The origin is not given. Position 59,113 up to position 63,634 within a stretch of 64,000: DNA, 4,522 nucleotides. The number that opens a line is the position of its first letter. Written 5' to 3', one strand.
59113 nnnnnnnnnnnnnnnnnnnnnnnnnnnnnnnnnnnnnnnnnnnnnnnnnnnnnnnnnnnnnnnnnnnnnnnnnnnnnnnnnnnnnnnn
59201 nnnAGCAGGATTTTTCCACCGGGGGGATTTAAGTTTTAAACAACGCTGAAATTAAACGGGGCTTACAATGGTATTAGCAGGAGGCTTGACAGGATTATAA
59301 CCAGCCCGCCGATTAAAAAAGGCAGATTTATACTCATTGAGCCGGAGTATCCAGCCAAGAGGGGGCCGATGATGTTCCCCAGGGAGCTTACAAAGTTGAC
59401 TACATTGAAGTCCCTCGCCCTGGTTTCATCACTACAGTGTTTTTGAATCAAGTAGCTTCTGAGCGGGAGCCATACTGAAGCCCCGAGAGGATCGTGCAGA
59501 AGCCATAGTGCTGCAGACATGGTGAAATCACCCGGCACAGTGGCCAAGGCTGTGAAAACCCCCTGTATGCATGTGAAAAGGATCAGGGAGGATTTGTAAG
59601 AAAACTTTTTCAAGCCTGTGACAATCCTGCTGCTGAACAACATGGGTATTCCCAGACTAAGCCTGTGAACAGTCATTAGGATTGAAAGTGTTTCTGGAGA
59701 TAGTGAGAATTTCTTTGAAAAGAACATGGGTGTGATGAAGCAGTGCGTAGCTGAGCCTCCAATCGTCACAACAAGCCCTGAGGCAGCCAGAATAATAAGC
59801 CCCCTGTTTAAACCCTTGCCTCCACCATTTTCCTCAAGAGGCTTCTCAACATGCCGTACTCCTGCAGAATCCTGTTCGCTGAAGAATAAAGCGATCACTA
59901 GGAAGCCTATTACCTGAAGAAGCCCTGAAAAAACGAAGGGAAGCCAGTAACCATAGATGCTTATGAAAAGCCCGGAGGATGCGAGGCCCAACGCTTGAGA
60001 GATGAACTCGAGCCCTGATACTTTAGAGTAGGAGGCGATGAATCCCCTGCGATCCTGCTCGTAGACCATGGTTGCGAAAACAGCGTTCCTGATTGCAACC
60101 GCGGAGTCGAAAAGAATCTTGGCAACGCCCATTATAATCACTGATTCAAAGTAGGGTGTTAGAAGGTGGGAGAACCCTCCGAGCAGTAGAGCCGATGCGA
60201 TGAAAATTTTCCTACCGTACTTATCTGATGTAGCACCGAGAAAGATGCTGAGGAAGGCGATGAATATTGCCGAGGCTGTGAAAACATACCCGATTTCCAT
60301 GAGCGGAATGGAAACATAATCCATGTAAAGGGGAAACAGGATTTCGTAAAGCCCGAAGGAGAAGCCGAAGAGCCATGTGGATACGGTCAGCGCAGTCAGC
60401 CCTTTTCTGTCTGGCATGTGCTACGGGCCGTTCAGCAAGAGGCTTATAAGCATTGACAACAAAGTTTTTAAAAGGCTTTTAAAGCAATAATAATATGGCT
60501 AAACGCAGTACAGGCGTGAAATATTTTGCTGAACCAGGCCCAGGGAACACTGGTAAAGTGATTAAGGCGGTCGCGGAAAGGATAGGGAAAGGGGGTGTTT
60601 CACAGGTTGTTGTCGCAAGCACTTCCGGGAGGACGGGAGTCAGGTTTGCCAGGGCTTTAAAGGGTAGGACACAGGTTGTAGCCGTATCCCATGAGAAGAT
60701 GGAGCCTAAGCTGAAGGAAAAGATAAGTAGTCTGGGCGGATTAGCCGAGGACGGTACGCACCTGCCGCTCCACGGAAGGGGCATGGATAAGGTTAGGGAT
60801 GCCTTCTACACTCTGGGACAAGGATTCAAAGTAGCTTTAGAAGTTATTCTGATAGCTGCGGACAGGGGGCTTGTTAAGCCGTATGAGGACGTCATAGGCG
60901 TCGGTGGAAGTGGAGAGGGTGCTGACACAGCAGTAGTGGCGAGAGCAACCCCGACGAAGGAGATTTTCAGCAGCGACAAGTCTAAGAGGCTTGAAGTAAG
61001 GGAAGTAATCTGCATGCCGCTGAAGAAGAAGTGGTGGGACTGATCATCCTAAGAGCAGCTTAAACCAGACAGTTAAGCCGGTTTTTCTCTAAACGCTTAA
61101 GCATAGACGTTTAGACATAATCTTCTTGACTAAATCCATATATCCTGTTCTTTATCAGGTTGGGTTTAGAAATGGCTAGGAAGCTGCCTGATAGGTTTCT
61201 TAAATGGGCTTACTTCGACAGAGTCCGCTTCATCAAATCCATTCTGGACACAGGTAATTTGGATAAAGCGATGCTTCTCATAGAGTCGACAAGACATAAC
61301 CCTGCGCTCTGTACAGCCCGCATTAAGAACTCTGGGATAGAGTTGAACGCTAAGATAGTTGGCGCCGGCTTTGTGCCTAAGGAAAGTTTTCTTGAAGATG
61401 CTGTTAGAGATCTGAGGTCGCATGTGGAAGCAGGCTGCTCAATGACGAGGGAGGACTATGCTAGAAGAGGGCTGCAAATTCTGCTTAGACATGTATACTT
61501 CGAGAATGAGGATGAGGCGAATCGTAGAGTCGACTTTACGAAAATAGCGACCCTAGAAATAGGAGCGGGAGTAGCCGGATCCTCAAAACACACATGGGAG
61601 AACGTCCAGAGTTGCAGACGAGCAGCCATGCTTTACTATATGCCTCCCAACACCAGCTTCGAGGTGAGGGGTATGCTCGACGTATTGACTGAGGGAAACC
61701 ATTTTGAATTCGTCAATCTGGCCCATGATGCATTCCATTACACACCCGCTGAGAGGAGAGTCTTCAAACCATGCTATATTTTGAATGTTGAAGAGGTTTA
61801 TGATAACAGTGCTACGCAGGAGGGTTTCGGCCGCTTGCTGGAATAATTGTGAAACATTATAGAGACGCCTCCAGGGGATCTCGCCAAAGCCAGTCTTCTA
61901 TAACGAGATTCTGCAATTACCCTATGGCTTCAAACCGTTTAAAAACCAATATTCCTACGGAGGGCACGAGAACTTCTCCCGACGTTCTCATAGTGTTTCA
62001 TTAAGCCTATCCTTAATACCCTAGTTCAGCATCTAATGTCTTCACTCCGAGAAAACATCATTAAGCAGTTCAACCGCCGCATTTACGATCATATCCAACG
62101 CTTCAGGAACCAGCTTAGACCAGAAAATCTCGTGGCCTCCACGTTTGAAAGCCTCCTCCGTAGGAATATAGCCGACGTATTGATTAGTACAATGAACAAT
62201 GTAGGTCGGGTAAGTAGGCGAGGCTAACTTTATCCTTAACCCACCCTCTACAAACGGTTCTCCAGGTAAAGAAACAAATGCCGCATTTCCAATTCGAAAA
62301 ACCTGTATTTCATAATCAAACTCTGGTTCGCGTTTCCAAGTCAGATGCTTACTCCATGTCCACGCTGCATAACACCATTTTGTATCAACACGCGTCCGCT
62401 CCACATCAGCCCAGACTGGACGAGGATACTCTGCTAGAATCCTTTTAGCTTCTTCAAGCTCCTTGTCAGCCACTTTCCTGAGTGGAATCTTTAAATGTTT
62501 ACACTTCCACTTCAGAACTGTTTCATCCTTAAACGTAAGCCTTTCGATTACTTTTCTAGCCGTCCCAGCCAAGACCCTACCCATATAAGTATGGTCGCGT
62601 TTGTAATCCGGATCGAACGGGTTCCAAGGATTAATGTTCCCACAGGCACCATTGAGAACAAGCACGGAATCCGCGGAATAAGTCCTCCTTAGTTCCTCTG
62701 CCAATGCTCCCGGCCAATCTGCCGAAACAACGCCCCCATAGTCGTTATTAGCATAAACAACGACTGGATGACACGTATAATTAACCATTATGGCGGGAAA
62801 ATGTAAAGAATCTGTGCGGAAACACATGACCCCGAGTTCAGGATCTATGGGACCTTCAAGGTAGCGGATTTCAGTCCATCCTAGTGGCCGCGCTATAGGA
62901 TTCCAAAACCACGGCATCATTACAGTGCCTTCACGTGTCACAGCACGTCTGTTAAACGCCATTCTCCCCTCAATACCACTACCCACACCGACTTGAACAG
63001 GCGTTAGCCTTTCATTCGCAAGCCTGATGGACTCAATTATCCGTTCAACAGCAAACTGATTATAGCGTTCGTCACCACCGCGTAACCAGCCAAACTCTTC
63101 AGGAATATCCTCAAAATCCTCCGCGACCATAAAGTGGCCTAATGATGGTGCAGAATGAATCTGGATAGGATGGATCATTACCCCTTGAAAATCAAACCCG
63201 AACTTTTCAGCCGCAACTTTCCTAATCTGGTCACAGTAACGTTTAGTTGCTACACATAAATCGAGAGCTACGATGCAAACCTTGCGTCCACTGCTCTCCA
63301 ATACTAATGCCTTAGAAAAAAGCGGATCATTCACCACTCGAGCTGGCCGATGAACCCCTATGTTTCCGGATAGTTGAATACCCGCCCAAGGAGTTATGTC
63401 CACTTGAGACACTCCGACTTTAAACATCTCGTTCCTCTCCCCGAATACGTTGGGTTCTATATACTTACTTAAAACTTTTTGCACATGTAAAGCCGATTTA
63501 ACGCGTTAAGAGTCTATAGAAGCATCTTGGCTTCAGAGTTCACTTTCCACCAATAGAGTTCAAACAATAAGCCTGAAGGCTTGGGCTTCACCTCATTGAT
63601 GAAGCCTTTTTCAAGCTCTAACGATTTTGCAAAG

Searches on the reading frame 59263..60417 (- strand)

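Call 49: search_protein_families(library=pfam, proteins=[window:59263-60417:-], max_evalue=0.00001)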
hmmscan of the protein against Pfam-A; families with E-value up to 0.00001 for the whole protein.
window:59263-60417:- (384 aa): 1 family
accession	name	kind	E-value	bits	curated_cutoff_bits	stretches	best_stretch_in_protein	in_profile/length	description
PF07690.21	MFS_1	-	4.5e-26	92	33.4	2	11-189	2-182/347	Major Facilitator Superfamily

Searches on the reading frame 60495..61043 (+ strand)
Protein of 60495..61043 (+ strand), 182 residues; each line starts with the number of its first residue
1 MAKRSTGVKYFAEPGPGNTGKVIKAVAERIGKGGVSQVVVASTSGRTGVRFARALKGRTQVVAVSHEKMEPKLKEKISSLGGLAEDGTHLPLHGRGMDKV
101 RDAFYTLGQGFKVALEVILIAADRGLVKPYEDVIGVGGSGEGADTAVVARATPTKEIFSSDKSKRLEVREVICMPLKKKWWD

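Call 77: search_protein_families(library=pfam, proteins=[window:60495-61043:+], max_evalue=0.0001)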
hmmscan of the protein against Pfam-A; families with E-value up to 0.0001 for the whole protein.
window:60495-61043:+ (182 aa): 1 family
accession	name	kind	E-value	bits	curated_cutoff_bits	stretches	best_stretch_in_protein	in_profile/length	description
PF02887.21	PK_C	-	4e-07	30.6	28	1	22-148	3-113/114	Pyruvate kinase, alpha/beta domain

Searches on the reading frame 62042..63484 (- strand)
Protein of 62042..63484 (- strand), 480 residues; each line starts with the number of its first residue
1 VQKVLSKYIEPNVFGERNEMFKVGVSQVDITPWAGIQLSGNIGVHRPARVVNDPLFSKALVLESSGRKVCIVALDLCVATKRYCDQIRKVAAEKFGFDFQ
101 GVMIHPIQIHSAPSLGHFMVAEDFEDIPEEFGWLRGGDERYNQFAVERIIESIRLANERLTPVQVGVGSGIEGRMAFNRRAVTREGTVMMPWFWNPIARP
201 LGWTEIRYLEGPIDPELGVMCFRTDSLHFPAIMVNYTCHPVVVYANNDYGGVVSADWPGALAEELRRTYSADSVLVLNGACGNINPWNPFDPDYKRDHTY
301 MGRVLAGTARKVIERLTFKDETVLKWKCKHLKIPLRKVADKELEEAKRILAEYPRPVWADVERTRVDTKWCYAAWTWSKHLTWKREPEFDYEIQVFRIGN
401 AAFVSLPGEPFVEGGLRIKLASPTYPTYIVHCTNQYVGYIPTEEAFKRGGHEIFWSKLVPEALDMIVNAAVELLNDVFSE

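Call 49: search_protein_families(library=pfam, proteins=[window:62042-63484:-], max_evalue=0.00001)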
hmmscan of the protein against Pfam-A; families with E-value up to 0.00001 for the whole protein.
window:62042-63484:- (480 aa): 1 family
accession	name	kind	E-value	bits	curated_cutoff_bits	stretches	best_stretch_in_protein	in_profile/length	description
PF04734.18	Ceramidase_alk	-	6.2e-11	42.1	32.1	1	21-179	1-156/509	Neutral/alkaline non-lysosomal ceramidase, N-terminal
